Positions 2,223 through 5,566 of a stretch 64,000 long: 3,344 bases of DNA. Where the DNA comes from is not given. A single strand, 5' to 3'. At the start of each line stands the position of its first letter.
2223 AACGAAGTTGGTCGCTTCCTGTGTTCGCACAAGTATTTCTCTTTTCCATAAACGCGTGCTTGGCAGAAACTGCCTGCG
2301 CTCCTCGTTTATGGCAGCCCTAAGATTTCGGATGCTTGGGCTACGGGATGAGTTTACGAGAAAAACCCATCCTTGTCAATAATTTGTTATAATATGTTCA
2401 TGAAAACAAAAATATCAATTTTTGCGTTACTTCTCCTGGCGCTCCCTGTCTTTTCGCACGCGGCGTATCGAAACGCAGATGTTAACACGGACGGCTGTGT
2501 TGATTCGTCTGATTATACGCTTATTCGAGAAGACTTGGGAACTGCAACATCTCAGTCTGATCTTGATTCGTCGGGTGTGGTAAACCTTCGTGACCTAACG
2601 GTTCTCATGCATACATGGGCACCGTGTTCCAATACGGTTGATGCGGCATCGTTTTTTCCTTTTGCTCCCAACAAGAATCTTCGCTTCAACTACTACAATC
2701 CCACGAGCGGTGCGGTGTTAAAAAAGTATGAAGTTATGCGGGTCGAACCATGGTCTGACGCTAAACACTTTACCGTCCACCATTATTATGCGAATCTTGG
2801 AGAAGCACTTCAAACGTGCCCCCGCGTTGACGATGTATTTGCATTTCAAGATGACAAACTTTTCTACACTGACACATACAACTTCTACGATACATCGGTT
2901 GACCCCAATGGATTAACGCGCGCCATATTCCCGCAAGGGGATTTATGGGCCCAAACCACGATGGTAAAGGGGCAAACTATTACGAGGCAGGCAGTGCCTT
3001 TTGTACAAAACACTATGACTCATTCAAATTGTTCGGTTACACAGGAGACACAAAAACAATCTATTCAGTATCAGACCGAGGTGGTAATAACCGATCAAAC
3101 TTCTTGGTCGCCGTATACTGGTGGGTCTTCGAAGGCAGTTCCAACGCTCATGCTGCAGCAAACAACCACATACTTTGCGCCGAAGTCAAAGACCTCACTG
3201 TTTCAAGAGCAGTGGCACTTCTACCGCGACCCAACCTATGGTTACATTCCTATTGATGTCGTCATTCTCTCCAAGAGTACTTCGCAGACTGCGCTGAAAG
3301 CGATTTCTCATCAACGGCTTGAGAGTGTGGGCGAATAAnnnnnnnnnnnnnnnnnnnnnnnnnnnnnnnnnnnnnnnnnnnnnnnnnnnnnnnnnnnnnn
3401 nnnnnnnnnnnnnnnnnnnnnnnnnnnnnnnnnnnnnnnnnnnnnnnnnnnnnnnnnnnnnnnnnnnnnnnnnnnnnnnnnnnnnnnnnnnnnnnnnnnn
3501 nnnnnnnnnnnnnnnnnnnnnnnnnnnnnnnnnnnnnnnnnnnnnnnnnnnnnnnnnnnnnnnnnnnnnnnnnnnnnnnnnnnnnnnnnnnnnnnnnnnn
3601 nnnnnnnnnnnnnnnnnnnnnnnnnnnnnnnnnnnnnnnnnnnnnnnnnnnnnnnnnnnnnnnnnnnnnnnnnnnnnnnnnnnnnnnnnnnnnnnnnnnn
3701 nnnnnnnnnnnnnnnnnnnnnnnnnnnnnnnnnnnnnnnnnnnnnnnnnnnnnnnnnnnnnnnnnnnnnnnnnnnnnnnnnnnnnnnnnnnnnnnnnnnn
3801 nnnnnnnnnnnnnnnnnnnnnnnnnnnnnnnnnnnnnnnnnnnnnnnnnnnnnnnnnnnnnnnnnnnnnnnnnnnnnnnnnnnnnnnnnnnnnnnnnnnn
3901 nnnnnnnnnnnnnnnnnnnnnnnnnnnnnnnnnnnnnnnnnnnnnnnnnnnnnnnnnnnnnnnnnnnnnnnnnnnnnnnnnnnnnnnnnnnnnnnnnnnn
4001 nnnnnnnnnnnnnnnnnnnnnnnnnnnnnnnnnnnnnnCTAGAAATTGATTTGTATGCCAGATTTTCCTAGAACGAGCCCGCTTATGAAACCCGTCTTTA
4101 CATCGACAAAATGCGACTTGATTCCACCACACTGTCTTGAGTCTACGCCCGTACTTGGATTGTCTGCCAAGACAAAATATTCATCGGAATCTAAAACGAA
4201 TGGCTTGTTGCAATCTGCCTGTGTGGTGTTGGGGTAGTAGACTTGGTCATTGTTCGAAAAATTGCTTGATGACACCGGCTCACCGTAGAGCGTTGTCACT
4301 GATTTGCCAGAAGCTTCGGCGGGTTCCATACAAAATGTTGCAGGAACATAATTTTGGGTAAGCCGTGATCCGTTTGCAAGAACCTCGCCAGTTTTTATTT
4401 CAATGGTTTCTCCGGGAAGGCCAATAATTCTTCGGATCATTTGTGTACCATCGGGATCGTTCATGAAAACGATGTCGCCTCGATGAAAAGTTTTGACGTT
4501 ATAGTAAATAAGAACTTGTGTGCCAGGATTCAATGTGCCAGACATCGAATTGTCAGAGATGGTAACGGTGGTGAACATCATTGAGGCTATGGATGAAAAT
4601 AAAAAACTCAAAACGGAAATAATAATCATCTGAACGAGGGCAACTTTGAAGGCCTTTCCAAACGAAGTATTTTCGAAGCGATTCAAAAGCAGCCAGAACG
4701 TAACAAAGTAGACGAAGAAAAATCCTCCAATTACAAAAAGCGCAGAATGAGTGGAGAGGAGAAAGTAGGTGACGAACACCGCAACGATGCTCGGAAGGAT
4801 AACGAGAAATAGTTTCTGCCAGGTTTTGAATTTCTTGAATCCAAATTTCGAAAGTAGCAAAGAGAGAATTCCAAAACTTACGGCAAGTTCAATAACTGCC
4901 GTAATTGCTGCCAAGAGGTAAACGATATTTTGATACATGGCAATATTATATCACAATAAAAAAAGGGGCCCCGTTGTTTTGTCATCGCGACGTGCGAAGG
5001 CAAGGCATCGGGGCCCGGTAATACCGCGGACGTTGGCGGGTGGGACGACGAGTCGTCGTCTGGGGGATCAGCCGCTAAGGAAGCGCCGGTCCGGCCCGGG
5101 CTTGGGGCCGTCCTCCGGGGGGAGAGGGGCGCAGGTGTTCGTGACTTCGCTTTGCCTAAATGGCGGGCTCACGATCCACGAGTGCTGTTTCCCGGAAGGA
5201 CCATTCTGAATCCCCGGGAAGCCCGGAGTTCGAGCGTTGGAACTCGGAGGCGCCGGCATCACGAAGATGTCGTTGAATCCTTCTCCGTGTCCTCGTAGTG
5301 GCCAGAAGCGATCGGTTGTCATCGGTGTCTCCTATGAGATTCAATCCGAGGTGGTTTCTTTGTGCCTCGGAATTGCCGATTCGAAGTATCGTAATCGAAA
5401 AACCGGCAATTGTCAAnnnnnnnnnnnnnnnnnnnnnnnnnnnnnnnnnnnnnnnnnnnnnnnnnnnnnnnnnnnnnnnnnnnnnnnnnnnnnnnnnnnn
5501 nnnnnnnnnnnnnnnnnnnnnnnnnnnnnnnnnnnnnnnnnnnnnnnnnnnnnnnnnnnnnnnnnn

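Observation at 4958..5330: Sharply GC-rich, hairpin-dense noncoding island (~370 bp) with a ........-U7 terminator-like end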

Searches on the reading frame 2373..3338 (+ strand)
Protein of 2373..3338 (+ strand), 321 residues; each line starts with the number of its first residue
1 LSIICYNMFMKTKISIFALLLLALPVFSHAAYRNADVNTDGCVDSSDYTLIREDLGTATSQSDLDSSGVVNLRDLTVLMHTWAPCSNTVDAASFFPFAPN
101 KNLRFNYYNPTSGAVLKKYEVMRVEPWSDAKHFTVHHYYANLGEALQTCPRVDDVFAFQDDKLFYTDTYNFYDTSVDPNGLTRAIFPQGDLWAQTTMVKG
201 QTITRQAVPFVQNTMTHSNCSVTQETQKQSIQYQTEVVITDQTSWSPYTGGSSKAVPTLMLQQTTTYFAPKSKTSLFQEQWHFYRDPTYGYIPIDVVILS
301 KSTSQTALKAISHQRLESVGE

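Call 67: find_homologous_proteins(query=window:2373-3338:+, max_evalue=0.00001)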
Query window:2373-3338:+ (321 aa): 5 proteins with E <= 0.00001 among 1213 candidates.
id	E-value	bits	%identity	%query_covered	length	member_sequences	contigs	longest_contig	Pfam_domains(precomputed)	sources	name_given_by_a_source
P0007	2.1e-209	712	100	97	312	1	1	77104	PF00404.25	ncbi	-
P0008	5.0e-159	546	75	94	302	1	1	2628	-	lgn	-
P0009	1.6e-95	338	47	97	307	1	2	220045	-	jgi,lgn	jgi:hypothetical protein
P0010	3.3e-17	81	31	73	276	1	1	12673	-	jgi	-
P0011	1.0e-13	69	28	67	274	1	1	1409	-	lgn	-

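Call 68: find_encoding_contigs(protein=P0008, flank=10000, max_places=4)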
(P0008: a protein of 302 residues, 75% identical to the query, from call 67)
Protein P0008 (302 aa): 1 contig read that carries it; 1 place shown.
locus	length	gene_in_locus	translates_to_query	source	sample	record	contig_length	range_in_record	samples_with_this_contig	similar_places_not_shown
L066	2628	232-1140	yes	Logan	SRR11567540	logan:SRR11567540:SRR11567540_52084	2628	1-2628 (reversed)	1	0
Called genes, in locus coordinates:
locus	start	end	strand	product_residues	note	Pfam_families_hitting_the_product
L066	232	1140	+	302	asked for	-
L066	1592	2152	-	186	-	PF10502:Peptidase_S26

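Call 69: find_encoding_contigs(protein=P0010, flank=10000, max_places=4)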
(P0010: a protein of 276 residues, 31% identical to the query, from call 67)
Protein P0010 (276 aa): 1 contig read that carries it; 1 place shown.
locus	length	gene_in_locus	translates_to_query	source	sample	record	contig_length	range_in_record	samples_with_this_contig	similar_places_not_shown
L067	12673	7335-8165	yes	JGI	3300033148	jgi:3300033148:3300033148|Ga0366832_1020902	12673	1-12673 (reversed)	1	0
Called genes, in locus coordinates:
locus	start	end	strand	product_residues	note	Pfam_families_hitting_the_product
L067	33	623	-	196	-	PF03729:DUF308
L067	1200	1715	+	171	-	PF06146:PsiE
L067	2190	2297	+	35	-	-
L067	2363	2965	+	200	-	PF04011:LemA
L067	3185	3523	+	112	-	-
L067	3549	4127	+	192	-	PF15731:MqsA_antitoxin, PF01381:HTH_3 (weak)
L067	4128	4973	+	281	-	PF06114:Peptidase_M78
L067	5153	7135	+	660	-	PF01435:Peptidase_M48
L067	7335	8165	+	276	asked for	-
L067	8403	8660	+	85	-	-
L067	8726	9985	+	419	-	PF01590:GAF, PF13185:GAF_2, PF13492:GAF_3 (weak), PF07228:SpoIIE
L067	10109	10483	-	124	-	PF18291:HU-HIG (weak), PF00216:Bac_DNA_binding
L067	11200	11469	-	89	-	-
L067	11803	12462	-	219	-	PF01381:HTH_3, PF12844:HTH_19, PF13560:HTH_31 (weak), PF00717:Peptidase_S24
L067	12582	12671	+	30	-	?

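Call 78: search_protein_families(library=ncbifam, max_evalue=1, proteins=[L066:2255-2518:-])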
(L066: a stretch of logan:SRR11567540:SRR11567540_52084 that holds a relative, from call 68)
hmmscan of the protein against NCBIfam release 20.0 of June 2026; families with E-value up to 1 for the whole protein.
L066:2255-2518:- (87 aa): 0 families

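Call 95: search_protein_families(library=pfam, max_evalue=0.0001, proteins=[window:2373-3338:+])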
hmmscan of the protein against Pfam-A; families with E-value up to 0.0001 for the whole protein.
window:2373-3338:+ (321 aa): 1 family
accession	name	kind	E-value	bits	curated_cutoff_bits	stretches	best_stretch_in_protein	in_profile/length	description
PF00404.24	Dockerin_1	-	2.2e-05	25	22.9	1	35-80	2-54/57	Dockerin type I domain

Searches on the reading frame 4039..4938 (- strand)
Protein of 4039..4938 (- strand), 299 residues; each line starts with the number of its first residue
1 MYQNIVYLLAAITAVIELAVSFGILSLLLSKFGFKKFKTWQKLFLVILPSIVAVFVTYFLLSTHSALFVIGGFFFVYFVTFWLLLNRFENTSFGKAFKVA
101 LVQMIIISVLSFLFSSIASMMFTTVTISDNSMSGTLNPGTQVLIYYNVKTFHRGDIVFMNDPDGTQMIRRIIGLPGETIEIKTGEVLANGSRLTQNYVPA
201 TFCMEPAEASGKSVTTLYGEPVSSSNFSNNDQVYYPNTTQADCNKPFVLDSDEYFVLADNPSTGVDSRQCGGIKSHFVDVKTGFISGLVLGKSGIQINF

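Call 10: find_encoding_contigs(protein=window:4039-4938:-, flank=10000, max_places=10)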
Protein window:4039-4938:- (299 aa): no gene with exactly this product is on record in the collection.

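Call 13: find_related_loci(query=window:4039-4938:-, collection=genome_contigs, flank=6000)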
Query window:4039-4938:- (299 aa) in genome_contigs; peptide patterns used: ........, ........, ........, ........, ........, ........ (x = any residue, [..] = any of these).
232 stretches matched a pattern; 60 encode a relative of the query (tblastn E <= 1e-3); 60 distinct loci.
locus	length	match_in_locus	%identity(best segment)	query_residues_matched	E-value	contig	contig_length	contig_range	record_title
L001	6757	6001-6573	27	83-296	3e-15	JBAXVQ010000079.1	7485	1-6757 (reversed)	MAG: bacterium isolate ELA691 MAG691_79, whole genome shotgun sequence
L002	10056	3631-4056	30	104-285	8e-15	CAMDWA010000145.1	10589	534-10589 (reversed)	MAG: Thermoflexus hugenholtzii JAD2 isolate LE-05nov19-69 genome assembly, contig: LE-05nov19-C11470, whole genome shotg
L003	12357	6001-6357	32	104-260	2e-14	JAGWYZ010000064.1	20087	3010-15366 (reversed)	MAG: Chloroflexota bacterium isolate REEB501 contig-150_4861, whole genome shotgun sequence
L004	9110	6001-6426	30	104-285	2e-13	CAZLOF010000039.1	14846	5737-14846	MAG TPA_asm: uncultured Thermoflexus sp. isolate SRP296810_co1_282 genome assembly, contig: NODE_4406_length_14846_cov_4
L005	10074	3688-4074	30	121-285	3e-13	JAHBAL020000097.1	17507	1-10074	MAG: Anaerolineae bacterium isolate AQU-02 c_000000042045, whole genome shotgun sequence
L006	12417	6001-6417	29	105-278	4e-12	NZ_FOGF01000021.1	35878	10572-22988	Granulicatella balaenopterae strain DSM 15827, whole genome shotgun sequence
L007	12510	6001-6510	27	83-270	2e-11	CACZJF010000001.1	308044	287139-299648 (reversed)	MAG: uncultured Lachnospiraceae bacterium isolate RUG12671 genome assembly, contig: RUG12671_asm_1, whole genome shotgun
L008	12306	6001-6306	33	159-274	8e-9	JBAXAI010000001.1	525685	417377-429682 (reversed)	MAG: Spirochaetales bacterium isolate ELA137 MAG137_1, whole genome shotgun sequence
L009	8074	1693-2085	25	110-268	2e-9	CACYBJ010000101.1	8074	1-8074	MAG: uncultured Lachnospiraceae bacterium isolate RUG11784 genome assembly, contig: RUG11784_asm_101, whole genome shotg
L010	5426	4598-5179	25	95-273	7e-9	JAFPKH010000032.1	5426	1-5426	MAG: Treponema sp. isolate RGIG1221 Dairy_cattle_Rumen-2__c150062, whole genome shotgun sequence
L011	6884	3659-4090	29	129-276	6e-9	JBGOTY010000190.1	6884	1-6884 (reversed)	MAG: Verrucomicrobiia bacterium isolate OBJ_0618_7090110_151 k141_969999_length_6884_cov_13.3307, whole genome shotgun s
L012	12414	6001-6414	27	99-268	7e-9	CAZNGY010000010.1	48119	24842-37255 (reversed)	MAG TPA_asm: uncultured Lachnoclostridium sp. isolate SRP225648_co1_460 genome assembly, contig: NODE_1276_length_48119_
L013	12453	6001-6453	28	127-278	9e-9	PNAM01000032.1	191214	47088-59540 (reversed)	MAG: Myxococcales bacterium isolate palsa_1104 73.20110800_P1D.52_contig_5938, whole genome shotgun sequence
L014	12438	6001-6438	28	95-271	2e-8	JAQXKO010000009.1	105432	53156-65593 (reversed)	MAG: Clostridiales bacterium isolate SUG1279 k141_913151, whole genome shotgun sequence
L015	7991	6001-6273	29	144-268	2e-8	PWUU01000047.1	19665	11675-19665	MAG: Dehalococcoidia bacterium isolate CSSed11_253R1 CS-Sed11-C3049, whole genome shotgun sequence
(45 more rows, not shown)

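Call 23: find_homologous_proteins(query=window:4039-4938:-, max_evalue=1e-10)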
Query window:4039-4938:- (299 aa): 3 proteins with E <= 1e-10 among 2000 candidates.
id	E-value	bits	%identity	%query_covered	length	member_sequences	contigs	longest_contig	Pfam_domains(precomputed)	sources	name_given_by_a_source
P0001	9.3e-192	653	100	100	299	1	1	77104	PF10502.15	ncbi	-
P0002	3.8e-60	222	43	100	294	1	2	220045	PF10502.15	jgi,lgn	jgi:signal peptidase I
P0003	9.1e-51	191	56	57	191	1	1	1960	PF10502.15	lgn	-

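Call 24: find_encoding_contigs(protein=P0002, flank=10000, max_places=4)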
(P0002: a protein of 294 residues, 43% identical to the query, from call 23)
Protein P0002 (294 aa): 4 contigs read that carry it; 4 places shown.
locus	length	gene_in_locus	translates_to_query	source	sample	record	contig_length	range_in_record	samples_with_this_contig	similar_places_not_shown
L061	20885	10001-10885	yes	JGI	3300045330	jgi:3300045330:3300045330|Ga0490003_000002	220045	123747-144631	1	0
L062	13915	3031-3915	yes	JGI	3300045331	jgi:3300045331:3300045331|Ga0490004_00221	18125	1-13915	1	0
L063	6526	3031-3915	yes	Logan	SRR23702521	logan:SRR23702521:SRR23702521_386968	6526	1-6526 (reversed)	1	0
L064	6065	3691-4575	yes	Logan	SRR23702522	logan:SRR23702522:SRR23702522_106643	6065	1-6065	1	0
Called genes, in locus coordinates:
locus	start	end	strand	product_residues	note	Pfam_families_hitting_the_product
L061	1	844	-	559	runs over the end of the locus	PF11832:DUF3352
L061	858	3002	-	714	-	PF01138:RNase_PH, PF03725:RNase_PH_C (weak), PF03726:PNPase (faint), PF01138:RNase_PH, PF03725:RNase_PH_C, PF00013:KH_1, PF00575:S1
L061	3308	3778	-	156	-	PF01936:NYN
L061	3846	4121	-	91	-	PF00312:Ribosomal_S15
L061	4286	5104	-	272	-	-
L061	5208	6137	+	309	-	PF02899:Phage_int_SAM_1, PF13495:Phage_int_SAM_4 (weak), PF00589:Phage_integrase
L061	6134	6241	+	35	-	-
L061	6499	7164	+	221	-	PF00702:Hydrolase, PF13419:HAD_2, PF13242:Hydrolase_like (weak)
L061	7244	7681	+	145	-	-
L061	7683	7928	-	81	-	-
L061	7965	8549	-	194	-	-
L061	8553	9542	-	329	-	PF18895:T4SS_pilin (weak)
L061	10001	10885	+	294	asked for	PF10502:Peptidase_S26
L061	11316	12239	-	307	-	-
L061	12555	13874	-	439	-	PF05195:AMP_N, PF00557:Peptidase_M24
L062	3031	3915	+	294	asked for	PF10502:Peptidase_S26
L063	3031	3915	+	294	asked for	PF10502:Peptidase_S26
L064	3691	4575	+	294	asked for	PF10502:Peptidase_S26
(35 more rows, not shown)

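Call 25: find_encoding_contigs(protein=P0003, flank=10000, max_places=4)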
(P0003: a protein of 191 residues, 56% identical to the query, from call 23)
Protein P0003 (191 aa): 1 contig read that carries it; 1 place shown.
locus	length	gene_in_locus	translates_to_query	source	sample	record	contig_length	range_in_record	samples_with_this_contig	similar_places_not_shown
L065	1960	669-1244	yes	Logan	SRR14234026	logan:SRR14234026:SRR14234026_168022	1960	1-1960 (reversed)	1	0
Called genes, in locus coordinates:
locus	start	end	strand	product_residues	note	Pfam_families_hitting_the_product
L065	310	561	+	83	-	-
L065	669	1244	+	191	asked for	PF10502:Peptidase_S26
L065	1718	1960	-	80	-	?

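Call 26: list_cluster_members(proteins=[P0001])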
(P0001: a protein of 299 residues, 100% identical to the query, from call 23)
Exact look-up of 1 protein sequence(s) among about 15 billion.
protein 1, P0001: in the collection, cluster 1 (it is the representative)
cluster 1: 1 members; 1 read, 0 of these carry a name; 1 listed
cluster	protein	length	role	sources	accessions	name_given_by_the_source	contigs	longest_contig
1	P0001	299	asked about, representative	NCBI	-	-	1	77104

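Call 34: find_related_loci(query=A2, collection=metagenome_contigs, flank=3000)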
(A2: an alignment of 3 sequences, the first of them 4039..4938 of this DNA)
Query A2 (299 aa) in metagenome_contigs; peptide patterns used: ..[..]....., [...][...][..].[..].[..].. (x = any residue, [..] = any of these).
354 stretches matched a pattern, but none encodes a relative of the query by tblastn (E <= 1e-3).

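Call 42: search_protein_families(library=pfam, max_evalue=1, proteins=[L065:310-561:+])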
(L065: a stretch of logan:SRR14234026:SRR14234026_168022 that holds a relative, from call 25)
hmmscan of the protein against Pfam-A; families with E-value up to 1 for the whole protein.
L065:310-561:+ (83 aa): 0 families

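Call 43: search_protein_families(library=phrogs, max_evalue=1, proteins=[L065:310-561:+])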
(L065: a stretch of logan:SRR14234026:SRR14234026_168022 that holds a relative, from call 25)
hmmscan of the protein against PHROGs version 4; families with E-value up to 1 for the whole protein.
L065:310-561:+ (83 aa): 0 families

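Call 78: search_protein_families(library=ncbifam, max_evalue=1, proteins=[L065:310-561:+])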
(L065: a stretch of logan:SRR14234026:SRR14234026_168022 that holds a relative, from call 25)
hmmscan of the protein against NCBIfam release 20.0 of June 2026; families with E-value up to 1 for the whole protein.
L065:310-561:+ (83 aa): 0 families

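Call 79: search_solved_structures(query=A6, max_evalue=1)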
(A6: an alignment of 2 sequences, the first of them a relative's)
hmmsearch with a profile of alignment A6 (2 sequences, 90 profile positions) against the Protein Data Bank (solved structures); distinct sequences matched with E-value up to 1: 0.
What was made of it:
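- Tried and rejected: Pfam, PHROGs, NCBIfam and a PDB profile search (with the L065/L066 profile) found nothing (calls 42, 43, 78, 79).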

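Call 104: find_related_loci(query=A6, collection=viral_contigs, flank=3000)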
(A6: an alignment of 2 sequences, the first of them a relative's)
Query A6 (83 aa) in viral_contigs; peptide patterns used: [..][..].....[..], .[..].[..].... (x = any residue, [..] = any of these).
19 stretches matched a pattern, but none encodes a relative of the query by tblastn (E <= 1e-3).

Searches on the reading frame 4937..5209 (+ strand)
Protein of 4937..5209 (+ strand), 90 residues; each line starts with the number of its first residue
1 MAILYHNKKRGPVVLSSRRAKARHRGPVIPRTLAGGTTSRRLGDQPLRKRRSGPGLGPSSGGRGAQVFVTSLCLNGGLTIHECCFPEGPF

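Call 42: search_protein_families(library=pfam, max_evalue=1, proteins=[window:4937-5209:+])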
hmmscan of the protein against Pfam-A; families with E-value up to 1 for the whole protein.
window:4937-5209:+ (90 aa): 0 families

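Call 43: search_protein_families(library=phrogs, max_evalue=1, proteins=[window:4937-5209:+])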
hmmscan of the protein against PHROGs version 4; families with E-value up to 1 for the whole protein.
window:4937-5209:+ (90 aa): 0 families

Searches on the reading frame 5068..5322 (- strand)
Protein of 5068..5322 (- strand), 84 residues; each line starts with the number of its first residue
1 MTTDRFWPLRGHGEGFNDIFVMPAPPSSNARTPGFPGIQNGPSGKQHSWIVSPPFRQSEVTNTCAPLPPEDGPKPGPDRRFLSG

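Call 11: find_encoding_contigs(protein=window:5068-5322:-, flank=10000, max_places=10)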
Protein window:5068-5322:- (84 aa): no gene with exactly this product is on record in the collection.

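Call 22: find_homologous_proteins(query=window:5068-5322:-, max_evalue=0.01)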
Query window:5068-5322:-: 1 candidates shared short words with the query, none scored E <= 0.01.
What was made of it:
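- Tried and rejected: The word-indexed search of 5.8 billion proteins found none (call 22).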

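Call 42: search_protein_families(library=pfam, max_evalue=1, proteins=[window:5068-5322:-])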
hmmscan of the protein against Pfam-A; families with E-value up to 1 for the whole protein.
window:5068-5322:- (84 aa): 1 family
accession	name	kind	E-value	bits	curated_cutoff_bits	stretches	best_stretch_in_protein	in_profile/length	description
PF17041.10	SasG_E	-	0.0085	16.5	25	1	14-45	4-35/48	E domain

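Call 43: search_protein_families(library=phrogs, max_evalue=1, proteins=[window:5068-5322:-])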
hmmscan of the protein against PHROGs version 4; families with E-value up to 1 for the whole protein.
window:5068-5322:- (84 aa): 0 families

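Call 54: search_protein_representatives(protein=window:5068-5322:-)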
Query: 84 residues. Proteins with E-value up to 0.001 (for the whole library): 1; up to 1e-10: 1; up to 1e-30: 0. The best 1 are listed.
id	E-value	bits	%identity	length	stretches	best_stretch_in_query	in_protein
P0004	5.0e-14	68.7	35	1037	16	30-80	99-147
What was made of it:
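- The window ORF has no real homologue in 5.8 billion or 1.84 billion proteins (calls 22, 54).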

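Call 61: list_cluster_members(proteins=[L065:310-561:+, window:5068-5322:-, window:4937-5209:+, window:5156-5416:-, window:5760-7112:+, window:5577-7112:+, window:12195-12536:-, window:12195-12518:-, window:8311-8592:+, window:8513-8749:+])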
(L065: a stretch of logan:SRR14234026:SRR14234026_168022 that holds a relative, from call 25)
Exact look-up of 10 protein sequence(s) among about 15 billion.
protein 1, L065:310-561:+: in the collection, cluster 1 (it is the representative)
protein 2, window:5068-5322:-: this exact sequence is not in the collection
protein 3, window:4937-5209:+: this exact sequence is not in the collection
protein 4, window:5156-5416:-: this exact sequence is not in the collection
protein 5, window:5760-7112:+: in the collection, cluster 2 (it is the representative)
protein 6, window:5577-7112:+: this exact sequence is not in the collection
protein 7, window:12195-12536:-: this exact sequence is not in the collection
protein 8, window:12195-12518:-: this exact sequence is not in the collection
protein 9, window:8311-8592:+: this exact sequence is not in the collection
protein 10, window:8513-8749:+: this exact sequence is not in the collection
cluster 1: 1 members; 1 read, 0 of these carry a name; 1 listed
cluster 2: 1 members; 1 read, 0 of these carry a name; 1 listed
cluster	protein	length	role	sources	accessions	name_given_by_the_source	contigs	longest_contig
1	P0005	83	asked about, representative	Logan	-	-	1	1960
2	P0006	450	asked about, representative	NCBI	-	-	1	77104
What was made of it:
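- This exact sequence is absent, although LepB and the 450-aa neighbour of the same NCBI contig are present (calls 23, 61).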

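Call 78: search_protein_families(library=ncbifam, max_evalue=1, proteins=[window:5068-5322:-])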
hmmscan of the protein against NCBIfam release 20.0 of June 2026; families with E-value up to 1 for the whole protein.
window:5068-5322:- (84 aa): 0 families

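Call 92: predict_structure(protein=window:5068-5322:-)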
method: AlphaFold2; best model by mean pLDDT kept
length: 84 residues; sequences in the alignment: 1
mean_pLDDT: 61.1   pTM: 0.13
mean pLDDT of the five models: 61.1, 57.4, 55.9, 40.4, 38.3
residues with pLDDT >= 90: 0; 70-90: 8; 50-70: 71; < 50: 5
segments of 3 or more residues with pLDDT < 50: none
pLDDT, mean of each block of 10 residues (from residue 1): 57 57 62 55 63 65 66 68 54
secondary structure: DSSP gave nothing for this model
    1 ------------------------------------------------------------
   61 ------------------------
elements in order:
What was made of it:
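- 5068..5322 (-): 84-codon ORF (ATG to TGA): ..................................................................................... It has 18% Pro and 12% Gly, and no predicted fold. AlphaFold2 gives pTM 0.13 and no secondary structure (call 92).
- AlphaFold2 predicts none (call 92). No protein homologue and no predicted fold (calls 22, 54, 92).
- Tried and rejected: No fold was predicted, which is uninformative for a single orphan sequence (call 92).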

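Call 105: find_related_loci(query=window:5068-5322:-, collection=viral_contigs, flank=3000)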
Query window:5068-5322:- (84 aa) in viral_contigs; peptide patterns used: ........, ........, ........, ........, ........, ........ (x = any residue, [..] = any of these).
3 stretches matched a pattern, but none encodes a relative of the query by tblastn (E <= 1e-3).
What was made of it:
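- Tried and rejected: Viral contigs: nothing (calls 104, 105).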

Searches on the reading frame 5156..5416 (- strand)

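Call 42: search_protein_families(library=pfam, max_evalue=1, proteins=[window:5156-5416:-])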
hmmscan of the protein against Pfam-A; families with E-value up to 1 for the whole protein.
window:5156-5416:- (86 aa): 0 families

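Call 43: search_protein_families(library=phrogs, max_evalue=1, proteins=[window:5156-5416:-])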
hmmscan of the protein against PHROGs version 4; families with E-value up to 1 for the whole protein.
window:5156-5416:- (86 aa): 2 families
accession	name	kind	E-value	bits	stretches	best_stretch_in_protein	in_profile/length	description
phrog_28226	-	unknown function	0.13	13.4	1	22-55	28-61/71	-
phrog_26393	-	unknown function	0.16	13.5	1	27-52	24-49/77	-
